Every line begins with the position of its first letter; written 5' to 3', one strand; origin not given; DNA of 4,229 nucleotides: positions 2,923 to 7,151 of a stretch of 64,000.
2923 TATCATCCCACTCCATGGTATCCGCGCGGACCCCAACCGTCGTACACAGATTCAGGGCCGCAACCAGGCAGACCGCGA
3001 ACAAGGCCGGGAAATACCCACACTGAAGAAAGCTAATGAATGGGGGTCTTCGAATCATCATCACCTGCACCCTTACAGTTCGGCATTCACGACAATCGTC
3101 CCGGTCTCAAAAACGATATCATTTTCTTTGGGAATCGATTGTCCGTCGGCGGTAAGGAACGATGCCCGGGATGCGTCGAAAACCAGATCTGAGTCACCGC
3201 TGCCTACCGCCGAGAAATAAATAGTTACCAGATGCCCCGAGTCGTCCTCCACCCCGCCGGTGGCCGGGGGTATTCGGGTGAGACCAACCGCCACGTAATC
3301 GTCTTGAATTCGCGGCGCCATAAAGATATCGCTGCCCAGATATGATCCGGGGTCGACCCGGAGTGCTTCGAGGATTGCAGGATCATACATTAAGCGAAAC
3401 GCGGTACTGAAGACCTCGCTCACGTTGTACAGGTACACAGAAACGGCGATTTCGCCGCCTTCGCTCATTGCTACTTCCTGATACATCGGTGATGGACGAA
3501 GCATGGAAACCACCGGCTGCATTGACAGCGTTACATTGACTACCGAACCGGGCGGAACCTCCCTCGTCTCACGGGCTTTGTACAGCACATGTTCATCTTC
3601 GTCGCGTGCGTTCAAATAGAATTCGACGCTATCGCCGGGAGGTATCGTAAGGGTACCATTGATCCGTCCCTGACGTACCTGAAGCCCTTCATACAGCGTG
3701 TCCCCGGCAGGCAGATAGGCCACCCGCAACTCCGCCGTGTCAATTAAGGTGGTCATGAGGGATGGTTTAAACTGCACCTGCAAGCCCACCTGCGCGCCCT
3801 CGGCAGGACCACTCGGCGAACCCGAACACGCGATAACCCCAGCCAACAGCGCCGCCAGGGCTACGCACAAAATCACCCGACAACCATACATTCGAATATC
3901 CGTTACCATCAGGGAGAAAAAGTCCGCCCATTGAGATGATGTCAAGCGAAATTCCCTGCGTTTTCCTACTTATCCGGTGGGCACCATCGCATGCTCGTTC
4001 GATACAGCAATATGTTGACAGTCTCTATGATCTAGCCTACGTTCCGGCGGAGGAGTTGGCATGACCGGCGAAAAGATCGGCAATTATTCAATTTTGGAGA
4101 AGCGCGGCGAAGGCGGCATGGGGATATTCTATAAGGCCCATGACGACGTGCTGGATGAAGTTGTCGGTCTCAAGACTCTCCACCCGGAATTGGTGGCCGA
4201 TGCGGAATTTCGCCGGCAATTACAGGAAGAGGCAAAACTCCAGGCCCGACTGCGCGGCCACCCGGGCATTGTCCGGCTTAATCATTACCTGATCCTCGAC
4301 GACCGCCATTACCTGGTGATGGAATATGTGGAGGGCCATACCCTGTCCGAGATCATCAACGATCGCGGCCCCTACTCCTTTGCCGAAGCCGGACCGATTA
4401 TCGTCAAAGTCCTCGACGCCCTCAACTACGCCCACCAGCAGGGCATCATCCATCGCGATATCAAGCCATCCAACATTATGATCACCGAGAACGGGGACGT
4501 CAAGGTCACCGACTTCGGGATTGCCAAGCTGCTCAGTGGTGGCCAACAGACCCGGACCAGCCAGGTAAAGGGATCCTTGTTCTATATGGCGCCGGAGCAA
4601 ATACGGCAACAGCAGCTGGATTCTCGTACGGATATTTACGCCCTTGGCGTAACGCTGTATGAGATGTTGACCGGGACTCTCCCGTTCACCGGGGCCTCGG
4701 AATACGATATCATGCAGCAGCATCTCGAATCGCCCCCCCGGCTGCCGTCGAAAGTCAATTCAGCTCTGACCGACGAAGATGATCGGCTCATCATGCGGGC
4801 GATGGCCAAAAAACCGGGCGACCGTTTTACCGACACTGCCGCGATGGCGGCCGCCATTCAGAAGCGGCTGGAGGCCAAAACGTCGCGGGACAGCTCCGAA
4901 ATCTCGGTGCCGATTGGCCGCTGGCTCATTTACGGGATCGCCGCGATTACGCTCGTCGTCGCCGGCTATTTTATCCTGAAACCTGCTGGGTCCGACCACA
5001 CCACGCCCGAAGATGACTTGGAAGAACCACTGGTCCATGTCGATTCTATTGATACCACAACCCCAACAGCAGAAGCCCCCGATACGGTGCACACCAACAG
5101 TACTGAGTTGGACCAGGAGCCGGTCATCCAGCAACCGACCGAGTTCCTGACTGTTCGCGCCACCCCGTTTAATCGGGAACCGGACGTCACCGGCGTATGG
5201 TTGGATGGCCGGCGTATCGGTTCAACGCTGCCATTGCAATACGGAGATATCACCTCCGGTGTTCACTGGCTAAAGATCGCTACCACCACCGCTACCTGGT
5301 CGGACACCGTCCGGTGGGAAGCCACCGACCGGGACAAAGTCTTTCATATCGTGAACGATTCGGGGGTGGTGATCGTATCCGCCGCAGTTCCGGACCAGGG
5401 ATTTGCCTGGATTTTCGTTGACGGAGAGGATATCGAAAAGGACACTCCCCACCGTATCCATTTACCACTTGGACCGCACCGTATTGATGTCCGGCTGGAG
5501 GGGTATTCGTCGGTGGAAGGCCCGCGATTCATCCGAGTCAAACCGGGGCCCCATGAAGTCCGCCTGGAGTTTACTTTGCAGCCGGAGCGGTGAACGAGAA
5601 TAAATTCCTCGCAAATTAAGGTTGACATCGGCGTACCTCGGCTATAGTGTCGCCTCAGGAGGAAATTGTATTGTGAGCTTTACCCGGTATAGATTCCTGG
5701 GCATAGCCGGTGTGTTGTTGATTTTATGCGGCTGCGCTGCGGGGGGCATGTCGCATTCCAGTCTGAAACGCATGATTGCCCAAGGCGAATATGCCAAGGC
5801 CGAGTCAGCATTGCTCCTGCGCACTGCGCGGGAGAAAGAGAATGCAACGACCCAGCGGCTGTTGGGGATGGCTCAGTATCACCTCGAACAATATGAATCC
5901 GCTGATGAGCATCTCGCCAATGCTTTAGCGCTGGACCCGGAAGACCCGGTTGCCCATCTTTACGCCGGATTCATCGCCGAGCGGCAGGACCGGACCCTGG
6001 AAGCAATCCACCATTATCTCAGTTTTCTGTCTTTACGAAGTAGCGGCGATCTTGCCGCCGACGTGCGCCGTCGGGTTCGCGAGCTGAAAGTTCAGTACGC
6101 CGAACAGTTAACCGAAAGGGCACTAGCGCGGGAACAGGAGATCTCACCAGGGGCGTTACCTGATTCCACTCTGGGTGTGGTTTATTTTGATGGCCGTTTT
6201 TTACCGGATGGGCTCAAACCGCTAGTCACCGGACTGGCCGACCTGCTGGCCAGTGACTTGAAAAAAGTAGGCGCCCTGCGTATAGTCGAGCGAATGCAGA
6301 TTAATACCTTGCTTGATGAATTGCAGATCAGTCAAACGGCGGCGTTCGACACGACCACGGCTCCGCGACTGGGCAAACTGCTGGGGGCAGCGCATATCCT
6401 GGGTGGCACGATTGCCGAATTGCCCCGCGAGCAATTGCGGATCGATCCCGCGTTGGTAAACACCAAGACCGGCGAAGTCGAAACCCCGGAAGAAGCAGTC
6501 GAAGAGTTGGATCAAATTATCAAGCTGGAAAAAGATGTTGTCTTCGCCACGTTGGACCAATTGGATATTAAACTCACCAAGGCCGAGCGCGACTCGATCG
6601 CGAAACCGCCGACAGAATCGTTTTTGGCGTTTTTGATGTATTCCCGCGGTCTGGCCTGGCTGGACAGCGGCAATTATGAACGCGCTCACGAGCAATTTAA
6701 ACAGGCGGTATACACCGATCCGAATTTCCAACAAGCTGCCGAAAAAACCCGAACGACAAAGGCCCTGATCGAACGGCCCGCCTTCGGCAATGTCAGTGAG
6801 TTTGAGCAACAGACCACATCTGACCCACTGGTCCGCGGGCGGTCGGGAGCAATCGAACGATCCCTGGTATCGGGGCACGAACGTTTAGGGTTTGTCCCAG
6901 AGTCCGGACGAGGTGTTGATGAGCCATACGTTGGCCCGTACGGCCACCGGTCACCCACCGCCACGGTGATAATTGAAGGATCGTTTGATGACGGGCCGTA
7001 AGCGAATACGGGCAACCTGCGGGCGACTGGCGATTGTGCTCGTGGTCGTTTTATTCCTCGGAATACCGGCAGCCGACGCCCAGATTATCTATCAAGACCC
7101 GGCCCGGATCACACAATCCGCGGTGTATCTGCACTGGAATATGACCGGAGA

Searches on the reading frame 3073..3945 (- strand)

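Call 11: search_protein_families(library=pfam, proteins=[window:3073-3945:-], max_evalue=0.001)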
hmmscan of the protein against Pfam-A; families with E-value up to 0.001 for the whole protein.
window:3073-3945:- (290 aa): 1 family
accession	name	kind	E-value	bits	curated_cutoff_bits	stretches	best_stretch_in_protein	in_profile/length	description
PF00963.24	Cohesin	-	4.1e-07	30.7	24.1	1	162-263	12-120/139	Cohesin domain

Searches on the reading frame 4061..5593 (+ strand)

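Call 11: search_protein_families(library=pfam, proteins=[window:4061-5593:+], max_evalue=0.001)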
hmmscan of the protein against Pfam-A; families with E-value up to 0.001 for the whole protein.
window:4061-5593:+ (510 aa): 7 families
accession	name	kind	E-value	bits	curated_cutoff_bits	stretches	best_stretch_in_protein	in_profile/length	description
PF00069.31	Pkinase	-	6.4e-57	193.4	31.7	1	9-262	1-258/263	Protein kinase domain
PF07714.23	PK_Tyr_Ser-Thr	-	7.1e-35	121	23.1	1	17-256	9-249/258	Protein tyrosine and serine/threonine kinase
PF14531.12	Kinase-like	-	5e-07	29.7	25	1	115-232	152-274/289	Kinase-like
PF03109.22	ABC1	-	4.7e-06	26.3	22.9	1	43-162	103-221/244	ABC1 atypical kinase-like domain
PF08308.17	PEGA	-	1.1e-05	25.6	20.8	0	451-485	15-49/71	PEGA domain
PF01636.29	APH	-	8e-05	22.9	23.2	0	124-153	165-195/239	Phosphotransferase enzyme family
PF17667.7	Pkinase_fungal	-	0.00023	20.4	24.1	1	125-185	304-369/387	Fungal protein kinase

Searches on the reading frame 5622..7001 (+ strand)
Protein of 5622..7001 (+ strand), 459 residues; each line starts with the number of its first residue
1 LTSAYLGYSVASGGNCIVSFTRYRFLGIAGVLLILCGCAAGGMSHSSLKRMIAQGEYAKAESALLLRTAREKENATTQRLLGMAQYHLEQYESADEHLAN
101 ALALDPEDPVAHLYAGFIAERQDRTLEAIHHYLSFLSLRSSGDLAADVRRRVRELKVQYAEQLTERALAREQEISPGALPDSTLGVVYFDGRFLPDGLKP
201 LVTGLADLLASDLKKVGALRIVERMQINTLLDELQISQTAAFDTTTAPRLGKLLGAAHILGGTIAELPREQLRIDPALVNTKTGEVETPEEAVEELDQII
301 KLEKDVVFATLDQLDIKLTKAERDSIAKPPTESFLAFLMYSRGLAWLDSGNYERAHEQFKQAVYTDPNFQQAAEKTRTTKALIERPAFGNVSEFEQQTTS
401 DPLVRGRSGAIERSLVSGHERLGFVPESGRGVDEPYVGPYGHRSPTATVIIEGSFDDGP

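Call 11: search_protein_families(library=pfam, proteins=[window:5622-7001:+], max_evalue=0.001)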
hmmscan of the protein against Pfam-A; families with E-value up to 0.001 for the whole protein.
window:5622-7001:+ (459 aa): 8 families
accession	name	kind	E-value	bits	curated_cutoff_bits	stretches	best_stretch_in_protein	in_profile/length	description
PF07719.23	TPR_2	-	2.7e-11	43.1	27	2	336-368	1-33/34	Tetratricopeptide repeat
PF00515.34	TPR_1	-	1.1e-08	35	27.8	0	339-369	4-34/34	Tetratricopeptide repeat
PF03783.19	CsgG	-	1.4e-07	31.5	20.8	1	203-267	38-101/210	Curli production assembly/transport component CsgG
PF13371.12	TPR_9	-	1.6e-06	28.5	35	0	50-113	4-67/73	Tetratricopeptide repeat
PF13432.12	TPR_16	-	6e-05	23.8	32.7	0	81-134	3-56/65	Tetratricopeptide repeat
PF13181.12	TPR_8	-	0.00011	22.5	25.7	0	80-108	6-34/34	Tetratricopeptide repeat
PF13428.12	TPR_14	-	0.00044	21.1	23.5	0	78-115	4-41/44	Tetratricopeptide repeat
PF13414.12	TPR_11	-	0.00069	19.7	26.8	0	86-121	5-40/42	TPR repeat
